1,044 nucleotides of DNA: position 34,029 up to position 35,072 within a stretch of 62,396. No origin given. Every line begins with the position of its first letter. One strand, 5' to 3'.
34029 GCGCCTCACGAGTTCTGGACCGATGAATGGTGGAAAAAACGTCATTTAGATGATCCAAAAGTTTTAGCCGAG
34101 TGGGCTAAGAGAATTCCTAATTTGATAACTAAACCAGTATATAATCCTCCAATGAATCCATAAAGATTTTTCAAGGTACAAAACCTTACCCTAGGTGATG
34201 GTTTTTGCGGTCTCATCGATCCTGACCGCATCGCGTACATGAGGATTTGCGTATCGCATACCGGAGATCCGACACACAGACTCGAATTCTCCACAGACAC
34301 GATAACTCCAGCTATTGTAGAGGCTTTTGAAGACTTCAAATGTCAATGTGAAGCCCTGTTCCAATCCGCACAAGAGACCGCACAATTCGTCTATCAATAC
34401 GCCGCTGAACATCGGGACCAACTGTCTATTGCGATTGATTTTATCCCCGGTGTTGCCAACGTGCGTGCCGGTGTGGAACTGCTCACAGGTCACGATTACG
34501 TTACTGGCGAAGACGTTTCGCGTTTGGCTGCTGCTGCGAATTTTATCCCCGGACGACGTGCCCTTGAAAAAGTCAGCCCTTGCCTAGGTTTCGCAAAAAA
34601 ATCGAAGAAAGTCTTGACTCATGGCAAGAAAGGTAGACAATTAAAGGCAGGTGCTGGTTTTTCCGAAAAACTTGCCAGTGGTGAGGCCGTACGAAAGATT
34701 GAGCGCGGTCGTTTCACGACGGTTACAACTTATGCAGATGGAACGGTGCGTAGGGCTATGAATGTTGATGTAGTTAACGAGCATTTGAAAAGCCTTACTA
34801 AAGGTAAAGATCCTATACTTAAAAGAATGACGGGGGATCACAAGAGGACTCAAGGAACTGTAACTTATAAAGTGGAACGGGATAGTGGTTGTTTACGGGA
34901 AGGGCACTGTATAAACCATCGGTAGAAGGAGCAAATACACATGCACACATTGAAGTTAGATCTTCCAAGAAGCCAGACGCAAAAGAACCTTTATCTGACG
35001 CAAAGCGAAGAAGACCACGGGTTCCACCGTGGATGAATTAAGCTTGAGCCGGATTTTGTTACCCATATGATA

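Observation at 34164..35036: Orphan toxin cassette with a 430-bp recombination tract; the next ORF is cut by IS200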

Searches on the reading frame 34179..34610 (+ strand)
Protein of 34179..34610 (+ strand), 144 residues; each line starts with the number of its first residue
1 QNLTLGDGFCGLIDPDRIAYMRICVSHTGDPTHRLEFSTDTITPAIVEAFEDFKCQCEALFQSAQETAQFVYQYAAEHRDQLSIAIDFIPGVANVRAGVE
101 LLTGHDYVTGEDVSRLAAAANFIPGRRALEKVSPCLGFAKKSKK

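Call 38: find_related_loci(query=window:34179-34610:+, collection=metagenome_contigs, flank=10000)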
Query window:34179-34610:+ (144 aa) in metagenome_contigs; peptide patterns used: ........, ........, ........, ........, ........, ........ (x = any residue, [..] = any of these).
254 stretches matched a pattern, but none encodes a relative of the query by tblastn (E <= 1e-3).
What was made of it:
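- Tried and rejected: The JGI metagenome scan with the PT tract gave nothing (call 38).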

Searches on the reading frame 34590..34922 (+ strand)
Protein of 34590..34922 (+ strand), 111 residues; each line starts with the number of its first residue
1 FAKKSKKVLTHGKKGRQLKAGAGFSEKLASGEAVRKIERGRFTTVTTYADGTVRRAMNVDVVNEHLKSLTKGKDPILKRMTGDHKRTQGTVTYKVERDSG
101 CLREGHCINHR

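Call 21: search_solved_structures(query=window:34590-34922:+, max_evalue=10, show_alignments=2)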
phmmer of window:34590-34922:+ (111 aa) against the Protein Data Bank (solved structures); distinct sequences matched with E-value up to 10: 0.

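Call 22: search_protein_representatives(protein=window:34590-34922:+)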
Query: 111 residues. Proteins with E-value up to 0.001 (for the whole library): 4; up to 1e-10: 2; up to 1e-30: 1. The best 4 are listed.
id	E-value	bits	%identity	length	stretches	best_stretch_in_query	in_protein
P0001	7.6e-66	235.3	100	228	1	1-111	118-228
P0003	4.3e-18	81.8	57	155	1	32-108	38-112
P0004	2.8e-09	53.5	58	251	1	17-76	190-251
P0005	2.0e-04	37.9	46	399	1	25-107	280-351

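Call 25: find_encoding_contigs(protein=P0003, flank=10000)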
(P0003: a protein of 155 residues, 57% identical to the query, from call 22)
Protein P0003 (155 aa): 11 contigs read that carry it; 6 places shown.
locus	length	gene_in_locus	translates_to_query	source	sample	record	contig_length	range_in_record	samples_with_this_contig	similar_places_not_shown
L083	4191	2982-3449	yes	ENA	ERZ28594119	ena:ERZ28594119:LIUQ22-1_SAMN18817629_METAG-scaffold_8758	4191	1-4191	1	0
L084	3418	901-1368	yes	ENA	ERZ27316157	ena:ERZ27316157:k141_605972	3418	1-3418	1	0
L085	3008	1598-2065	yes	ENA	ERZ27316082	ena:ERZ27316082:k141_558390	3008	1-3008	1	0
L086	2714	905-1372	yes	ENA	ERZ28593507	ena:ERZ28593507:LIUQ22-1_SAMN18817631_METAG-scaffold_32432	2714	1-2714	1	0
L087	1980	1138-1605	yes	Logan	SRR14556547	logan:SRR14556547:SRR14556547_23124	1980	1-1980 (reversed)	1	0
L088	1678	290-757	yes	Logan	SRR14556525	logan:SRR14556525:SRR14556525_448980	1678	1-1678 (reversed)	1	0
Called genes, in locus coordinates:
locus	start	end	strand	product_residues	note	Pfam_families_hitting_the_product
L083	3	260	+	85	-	?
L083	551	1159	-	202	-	-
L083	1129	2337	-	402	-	PF08780:NTase_sub_bind (weak)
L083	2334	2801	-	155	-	-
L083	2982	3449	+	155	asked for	-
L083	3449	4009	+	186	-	PF22400:DUF6980 (faint)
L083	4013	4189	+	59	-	?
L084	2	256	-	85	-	?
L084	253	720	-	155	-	-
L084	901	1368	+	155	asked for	-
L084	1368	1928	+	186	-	PF22400:DUF6980 (faint)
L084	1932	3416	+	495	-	?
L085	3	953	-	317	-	?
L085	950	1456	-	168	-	-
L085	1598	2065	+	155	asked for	-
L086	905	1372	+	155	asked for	-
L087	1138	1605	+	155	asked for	-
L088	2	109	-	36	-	?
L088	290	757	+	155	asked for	-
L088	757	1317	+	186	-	PF22400:DUF6980 (faint)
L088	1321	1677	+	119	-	?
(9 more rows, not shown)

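Call 26: find_encoding_contigs(protein=P0005, flank=10000)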
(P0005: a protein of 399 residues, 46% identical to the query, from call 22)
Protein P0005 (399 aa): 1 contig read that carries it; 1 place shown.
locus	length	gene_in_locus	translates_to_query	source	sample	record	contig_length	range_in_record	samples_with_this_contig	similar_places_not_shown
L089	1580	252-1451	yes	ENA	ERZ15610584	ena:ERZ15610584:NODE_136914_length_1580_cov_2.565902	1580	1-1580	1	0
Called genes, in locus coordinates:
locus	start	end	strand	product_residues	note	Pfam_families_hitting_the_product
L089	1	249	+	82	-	?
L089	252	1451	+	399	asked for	-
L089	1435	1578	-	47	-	?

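Call 29: search_protein_families(library=pfam, proteins=[P0003, P0005, P0004], max_evalue=10)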
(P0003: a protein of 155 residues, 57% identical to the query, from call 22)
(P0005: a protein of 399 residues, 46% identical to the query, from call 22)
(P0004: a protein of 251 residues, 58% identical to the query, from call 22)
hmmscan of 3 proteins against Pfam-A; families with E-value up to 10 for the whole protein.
P0003 (155 aa): 0 families

P0005 (399 aa): 1 family
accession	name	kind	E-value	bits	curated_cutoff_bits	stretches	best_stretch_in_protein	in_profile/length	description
PF11522.13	Pik1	-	0.13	12.6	25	1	138-164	24-50/50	Yeast phosphatidylinositol-4-OH kinase Pik1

P0004 (251 aa): 1 family
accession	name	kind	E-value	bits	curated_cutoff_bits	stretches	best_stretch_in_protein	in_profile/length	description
PF04587.20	ADP_PFK_GK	-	0.015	14.4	27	2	4-38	240-273/430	ADP-specific Phosphofructokinase/Glucokinase conserved region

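Call 32: find_homologous_proteins(query=P0003, max_evalue=0.01)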
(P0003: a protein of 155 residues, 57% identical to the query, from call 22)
Query P0003 (155 aa): 3 proteins with E <= 0.01 among 14 candidates.
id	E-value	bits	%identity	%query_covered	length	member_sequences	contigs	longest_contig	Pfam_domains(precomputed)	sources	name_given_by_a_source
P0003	1.1e-95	336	100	100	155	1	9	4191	-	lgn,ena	-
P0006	2.3e-25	108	74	46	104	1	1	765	-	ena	-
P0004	3.4e-14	71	85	30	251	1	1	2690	-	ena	-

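Call 34: find_encoding_contigs(protein=P0006, flank=5000)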
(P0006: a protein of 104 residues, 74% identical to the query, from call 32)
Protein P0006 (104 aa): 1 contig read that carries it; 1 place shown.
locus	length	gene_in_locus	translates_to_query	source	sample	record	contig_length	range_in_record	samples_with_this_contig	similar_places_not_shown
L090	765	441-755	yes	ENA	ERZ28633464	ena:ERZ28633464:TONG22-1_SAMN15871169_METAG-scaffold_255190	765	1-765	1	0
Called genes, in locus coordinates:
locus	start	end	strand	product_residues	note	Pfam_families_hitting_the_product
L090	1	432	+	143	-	?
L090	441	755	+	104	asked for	-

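Call 35: find_encoding_contigs(protein=P0004, flank=5000)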
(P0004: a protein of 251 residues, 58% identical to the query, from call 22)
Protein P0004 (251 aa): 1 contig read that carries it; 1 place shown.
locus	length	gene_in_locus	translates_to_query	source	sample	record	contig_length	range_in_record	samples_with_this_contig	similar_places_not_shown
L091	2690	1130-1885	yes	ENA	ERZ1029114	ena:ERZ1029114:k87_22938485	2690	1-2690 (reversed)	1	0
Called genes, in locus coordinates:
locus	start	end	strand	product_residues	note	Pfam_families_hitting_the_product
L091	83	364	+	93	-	-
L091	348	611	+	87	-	PF06769:YoeB_toxin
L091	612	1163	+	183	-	PF04830:DUF637 (weak)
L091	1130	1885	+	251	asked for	-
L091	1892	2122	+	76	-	-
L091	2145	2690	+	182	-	?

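Call 50: predict_structure(alignment_id=A1)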
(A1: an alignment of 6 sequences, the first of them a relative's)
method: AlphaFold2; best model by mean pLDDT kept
length: 155 residues; sequences in the alignment: 6
mean_pLDDT: 61.8   pTM: 0.51
mean pLDDT of the five models: 61.8, 55.4, 53.9, 53.3, 48.2
residues with pLDDT >= 90: 1; 70-90: 70; 50-70: 31; < 50: 53
segments of 3 or more residues with pLDDT < 50: 1-45, 118-122
pLDDT, mean of each block of 10 residues (from residue 1): 32 36 33 31 55 67 71 77 74 76 86 65 70 81 74 61
secondary structure, 60 per line:
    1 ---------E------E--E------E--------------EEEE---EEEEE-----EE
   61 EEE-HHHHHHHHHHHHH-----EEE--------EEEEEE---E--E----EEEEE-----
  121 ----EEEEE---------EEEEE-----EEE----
elements in order: E42-45 E49-53 E59-63 H65-77 E83-85 E94-99 E111-115 E125-129 E139-143 E149-151

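Call 52: fold_search(model_id=the predicted structure, library=pdb)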
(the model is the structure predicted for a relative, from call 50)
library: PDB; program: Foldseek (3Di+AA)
matches with E <= 10: 439; with E <= 0.001: 0
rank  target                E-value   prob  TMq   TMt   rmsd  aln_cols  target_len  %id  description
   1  8chu_A                1.7e-01  0.20  0.18  0.19  14.1       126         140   10  Crystal structure of human PURA repeat I-II K97E mutant (released 2024-02-21)
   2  6w9d_G                3.7e-01  0.28  0.26  0.27   8.0        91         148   13  RNF12 RING domain in complex with a Ube2d2~Ub conjugate (released 2020-05-20)
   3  8eap_D                3.9e-01  0.10  0.19  0.08  16.1       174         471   11  Cryo-EM structure of the in-situ gp10-gp26 from bacteriophage P22 (released 2023-09-06)
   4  8uqe                  6.3e-01  0.20  0.25  0.14   7.9        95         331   12  Crystal structure of RNF168 (RING)-UbcH5c fused to H2A-H2B via a 26-residue linker (RING not modeled in density) (released 2024-01-17)
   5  8u10_1                6.3e-01  0.06  0.16  0.08  15.2       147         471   15  In situ cryo-EM structure of bacteriophage P22 gp1:gp4:gp5:gp10:gp9 N-term complex in conformation 1 at 3.2A resolutio (released 2023-11-22)
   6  6fga_N                6.6e-01  0.30  0.26  0.26   5.5        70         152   13  Crystal structure of TRIM21 E3 ligase, RING domain in complex with its cognate E2 conjugating enzyme UBE2E1 (released 2019-06-12)
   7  5xrz_A                6.6e-01  0.08  0.20  0.17  16.1        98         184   16  Structure of a ssDNA bound to the inner DNA binding site of RAD52 (released 2018-04-25)
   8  8r56_B                7.0e-01  0.15  0.21  0.06  12.8       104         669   10  Crystal structure of GH31 family Sulfoquinovosidase BmSQase in covalent complex with SQ-aziridine (SQZ) (released 2024-05-08)
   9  7tt2_B                7.0e-01  0.07  0.19  0.09  14.9       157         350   15  BamABCDE bound to substrate EspP class 3 (released 2022-03-30)
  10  8vk9_A                7.5e-01  0.21  0.27  0.28   7.8        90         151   12  Structure of UbV.d2.3 in complex with Ube2d2-S22R (released 2024-09-25)
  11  7r71_C                7.5e-01  0.20  0.26  0.27   8.0        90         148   12  Crystal Structure of the UbArk2C-UbcH5b~Ub complex (released 2022-03-09)
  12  4s3o_A                7.5e-01  0.18  0.25  0.26   8.0        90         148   11  PCGF5-RING1B-UbcH5c complex (released 2015-07-15)
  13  1kn0_A                7.5e-01  0.08  0.19  0.16  14.4       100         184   13  Crystal Structure of the human Rad52 protein (released 2002-09-04)
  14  5dms_C                7.5e-01  0.06  0.16  0.12  14.5       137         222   11  Mouse Polo-box domain and Emi2 (169-177) (released 2015-10-28)
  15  8r56_A                8.4e-01  0.15  0.22  0.06  12.7       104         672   10  Crystal structure of GH31 family Sulfoquinovosidase BmSQase in covalent complex with SQ-aziridine (SQZ) (released 2024-05-08)
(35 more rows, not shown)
